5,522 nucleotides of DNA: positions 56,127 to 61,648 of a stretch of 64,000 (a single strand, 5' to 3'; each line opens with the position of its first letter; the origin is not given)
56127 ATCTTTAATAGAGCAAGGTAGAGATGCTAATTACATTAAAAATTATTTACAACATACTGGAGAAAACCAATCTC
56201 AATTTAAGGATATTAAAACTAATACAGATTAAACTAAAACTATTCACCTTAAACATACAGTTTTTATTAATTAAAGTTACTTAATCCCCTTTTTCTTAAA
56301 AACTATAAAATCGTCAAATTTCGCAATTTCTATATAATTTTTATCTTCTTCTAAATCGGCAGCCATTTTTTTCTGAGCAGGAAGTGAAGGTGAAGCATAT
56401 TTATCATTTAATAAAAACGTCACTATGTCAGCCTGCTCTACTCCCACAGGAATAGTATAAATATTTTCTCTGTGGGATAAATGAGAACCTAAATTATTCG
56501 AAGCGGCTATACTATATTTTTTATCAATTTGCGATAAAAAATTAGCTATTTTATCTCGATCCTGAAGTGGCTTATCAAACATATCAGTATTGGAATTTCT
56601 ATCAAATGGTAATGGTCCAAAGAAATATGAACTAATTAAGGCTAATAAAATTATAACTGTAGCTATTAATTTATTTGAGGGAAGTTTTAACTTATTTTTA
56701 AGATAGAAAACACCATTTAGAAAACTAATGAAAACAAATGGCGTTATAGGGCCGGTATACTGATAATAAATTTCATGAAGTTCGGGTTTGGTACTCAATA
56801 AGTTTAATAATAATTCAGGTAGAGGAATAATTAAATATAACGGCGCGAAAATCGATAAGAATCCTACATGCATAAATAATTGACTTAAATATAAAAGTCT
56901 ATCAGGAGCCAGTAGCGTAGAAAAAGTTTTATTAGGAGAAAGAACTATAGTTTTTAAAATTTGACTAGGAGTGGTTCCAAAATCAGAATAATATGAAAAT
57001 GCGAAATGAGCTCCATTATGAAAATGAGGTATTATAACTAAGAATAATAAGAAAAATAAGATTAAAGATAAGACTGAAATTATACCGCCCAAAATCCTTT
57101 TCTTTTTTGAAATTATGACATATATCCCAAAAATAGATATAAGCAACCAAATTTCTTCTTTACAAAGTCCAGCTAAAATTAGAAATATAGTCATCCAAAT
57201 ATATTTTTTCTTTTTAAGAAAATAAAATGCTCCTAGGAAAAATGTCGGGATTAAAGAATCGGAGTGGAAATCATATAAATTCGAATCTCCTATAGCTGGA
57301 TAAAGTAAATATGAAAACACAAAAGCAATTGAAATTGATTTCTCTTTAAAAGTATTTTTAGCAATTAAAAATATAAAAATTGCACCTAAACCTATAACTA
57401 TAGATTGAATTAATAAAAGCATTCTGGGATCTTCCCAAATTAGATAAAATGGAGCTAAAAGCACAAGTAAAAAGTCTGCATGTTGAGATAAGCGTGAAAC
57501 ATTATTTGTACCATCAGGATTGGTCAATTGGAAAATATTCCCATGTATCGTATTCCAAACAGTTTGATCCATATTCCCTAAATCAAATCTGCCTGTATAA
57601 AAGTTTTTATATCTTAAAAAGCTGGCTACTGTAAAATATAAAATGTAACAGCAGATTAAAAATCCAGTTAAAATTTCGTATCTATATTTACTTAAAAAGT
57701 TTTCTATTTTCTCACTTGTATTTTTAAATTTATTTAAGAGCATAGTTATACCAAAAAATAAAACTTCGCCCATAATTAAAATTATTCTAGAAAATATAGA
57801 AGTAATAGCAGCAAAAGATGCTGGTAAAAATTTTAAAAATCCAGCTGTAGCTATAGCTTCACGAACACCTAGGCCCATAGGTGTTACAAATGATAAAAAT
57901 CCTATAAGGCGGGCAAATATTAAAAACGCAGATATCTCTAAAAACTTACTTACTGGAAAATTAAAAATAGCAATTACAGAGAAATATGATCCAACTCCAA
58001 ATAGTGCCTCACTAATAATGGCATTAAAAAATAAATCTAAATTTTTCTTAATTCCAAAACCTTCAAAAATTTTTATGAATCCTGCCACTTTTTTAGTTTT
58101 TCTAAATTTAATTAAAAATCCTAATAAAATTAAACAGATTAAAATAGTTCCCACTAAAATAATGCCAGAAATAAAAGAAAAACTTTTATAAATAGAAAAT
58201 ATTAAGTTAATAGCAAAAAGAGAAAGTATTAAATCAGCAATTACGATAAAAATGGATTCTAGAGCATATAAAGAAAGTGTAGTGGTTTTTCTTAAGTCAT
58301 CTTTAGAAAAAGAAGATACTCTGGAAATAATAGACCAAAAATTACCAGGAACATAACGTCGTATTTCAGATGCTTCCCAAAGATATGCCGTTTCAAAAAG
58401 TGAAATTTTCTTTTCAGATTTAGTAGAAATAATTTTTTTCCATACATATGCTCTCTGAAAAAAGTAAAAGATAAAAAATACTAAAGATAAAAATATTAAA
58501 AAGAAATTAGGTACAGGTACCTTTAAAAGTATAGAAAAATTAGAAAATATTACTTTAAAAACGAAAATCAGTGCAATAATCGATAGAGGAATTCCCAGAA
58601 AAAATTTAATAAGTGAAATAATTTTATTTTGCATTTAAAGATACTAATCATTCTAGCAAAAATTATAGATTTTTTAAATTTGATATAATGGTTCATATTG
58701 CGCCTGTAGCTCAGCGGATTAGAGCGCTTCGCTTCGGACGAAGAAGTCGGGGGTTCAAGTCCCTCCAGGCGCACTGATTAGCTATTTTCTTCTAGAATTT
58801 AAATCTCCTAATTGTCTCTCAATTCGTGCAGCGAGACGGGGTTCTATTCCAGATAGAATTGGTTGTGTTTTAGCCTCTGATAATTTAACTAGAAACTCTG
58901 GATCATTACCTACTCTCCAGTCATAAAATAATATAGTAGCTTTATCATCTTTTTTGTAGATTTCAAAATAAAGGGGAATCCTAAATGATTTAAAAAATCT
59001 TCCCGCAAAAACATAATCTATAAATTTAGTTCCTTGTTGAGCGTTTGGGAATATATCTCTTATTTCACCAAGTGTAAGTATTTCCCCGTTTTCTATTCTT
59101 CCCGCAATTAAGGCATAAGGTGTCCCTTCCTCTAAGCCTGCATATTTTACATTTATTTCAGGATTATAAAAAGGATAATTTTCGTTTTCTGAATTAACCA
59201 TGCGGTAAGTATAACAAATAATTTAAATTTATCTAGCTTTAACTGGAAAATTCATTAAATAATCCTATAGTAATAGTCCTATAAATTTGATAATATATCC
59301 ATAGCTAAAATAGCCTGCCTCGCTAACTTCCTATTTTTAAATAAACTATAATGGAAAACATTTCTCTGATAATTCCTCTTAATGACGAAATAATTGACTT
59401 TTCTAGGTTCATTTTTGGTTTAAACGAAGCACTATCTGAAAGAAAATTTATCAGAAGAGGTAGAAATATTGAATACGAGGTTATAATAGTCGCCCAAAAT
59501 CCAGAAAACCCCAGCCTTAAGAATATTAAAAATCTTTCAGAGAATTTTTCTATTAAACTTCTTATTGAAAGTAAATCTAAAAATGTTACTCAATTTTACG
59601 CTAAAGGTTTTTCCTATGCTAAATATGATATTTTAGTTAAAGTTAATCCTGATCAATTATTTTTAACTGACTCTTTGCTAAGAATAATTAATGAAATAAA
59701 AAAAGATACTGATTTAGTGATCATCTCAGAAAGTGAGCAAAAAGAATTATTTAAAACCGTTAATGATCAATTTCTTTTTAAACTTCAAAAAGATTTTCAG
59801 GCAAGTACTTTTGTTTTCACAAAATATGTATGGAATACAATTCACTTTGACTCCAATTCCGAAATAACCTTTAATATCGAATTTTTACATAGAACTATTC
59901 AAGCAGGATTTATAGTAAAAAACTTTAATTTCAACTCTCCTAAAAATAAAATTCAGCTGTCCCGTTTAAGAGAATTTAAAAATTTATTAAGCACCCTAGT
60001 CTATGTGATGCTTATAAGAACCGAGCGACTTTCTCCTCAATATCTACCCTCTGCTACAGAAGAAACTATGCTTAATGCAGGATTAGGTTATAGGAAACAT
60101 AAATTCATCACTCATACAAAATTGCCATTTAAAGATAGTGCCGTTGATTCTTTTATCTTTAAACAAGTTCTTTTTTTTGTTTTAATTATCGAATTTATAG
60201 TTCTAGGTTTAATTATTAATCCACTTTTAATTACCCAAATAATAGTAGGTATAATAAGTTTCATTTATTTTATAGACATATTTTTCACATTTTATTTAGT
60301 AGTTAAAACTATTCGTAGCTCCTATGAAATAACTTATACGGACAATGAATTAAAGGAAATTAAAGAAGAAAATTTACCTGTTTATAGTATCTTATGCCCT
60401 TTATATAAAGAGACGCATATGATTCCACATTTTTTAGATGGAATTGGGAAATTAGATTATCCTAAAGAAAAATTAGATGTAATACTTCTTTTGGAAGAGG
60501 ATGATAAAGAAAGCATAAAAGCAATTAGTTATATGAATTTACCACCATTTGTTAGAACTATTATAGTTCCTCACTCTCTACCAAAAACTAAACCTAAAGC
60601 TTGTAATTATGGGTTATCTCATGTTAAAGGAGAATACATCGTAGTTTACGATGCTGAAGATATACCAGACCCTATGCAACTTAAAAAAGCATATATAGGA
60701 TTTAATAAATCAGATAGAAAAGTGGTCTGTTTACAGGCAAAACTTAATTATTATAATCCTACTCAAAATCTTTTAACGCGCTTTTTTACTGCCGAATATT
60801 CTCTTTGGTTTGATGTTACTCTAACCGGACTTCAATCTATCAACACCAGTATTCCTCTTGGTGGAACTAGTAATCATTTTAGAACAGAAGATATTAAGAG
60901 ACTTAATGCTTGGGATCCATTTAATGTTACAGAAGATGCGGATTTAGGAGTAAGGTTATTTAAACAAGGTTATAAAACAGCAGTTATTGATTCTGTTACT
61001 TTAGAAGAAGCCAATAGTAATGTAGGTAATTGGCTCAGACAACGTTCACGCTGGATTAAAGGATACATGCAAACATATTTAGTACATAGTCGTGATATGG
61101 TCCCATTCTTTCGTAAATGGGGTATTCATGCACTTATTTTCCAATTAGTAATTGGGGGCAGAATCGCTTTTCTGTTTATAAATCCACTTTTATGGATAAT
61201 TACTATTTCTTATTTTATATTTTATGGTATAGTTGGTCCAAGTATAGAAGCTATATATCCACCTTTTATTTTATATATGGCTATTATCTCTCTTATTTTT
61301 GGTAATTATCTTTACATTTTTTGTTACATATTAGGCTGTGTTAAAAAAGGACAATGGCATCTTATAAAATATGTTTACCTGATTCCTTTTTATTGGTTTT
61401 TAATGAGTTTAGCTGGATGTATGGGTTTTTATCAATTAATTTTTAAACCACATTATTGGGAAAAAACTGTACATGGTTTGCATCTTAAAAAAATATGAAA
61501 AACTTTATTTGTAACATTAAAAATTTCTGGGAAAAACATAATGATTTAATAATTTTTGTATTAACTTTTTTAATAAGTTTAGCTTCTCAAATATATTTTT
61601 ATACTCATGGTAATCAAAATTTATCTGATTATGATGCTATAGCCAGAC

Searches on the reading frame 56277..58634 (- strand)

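Call 76: search_protein_families(library=pfam, proteins=[window:56277-58634:-], max_evalue=0.001)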
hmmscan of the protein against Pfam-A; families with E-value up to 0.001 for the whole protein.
window:56277-58634:- (785 aa): 1 family
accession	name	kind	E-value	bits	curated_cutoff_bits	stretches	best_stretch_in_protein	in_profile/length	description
PF09852.15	DUF2079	-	2.6e-72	244.8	28.2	1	341-774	1-455/459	Predicted membrane protein (DUF2079)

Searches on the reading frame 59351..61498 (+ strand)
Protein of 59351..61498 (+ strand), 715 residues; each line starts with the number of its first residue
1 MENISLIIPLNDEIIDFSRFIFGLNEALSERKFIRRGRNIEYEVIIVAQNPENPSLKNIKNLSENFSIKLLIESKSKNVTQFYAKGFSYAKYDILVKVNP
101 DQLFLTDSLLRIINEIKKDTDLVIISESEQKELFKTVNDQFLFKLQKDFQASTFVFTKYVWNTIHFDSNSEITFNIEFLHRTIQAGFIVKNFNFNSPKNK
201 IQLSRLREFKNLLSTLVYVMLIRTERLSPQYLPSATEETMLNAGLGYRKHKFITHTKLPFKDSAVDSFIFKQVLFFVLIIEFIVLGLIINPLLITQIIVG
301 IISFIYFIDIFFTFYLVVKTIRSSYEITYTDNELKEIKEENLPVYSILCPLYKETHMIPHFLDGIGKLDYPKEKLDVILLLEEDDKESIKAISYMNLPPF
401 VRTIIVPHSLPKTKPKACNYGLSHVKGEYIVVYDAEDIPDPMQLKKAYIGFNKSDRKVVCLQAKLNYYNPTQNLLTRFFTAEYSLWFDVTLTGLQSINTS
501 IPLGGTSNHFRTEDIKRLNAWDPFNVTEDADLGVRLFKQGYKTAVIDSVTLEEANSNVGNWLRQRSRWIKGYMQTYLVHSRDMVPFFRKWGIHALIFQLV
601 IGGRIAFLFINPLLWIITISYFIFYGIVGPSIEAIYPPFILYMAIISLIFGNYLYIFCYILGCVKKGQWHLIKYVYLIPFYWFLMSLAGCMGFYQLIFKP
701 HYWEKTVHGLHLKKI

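Call 77: search_protein_families(library=pfam, proteins=[window:59351-61498:+], max_evalue=0.001)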
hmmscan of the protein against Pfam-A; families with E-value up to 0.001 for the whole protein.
window:59351-61498:+ (715 aa): 3 families
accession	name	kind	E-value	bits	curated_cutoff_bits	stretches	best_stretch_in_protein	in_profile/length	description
PF13632.12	Glyco_trans_2_3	-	4e-20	72.9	27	1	429-627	1-191/198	Glycosyl transferase family group 2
PF13641.12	Glyco_tranf_2_3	-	1.6e-19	71.3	27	1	345-571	3-230/230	Glycosyltransferase like family 2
PF00535.33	Glycos_transf_2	-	7.3e-15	55.7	23.3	2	346-483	1-133/168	Glycosyl transferase family 2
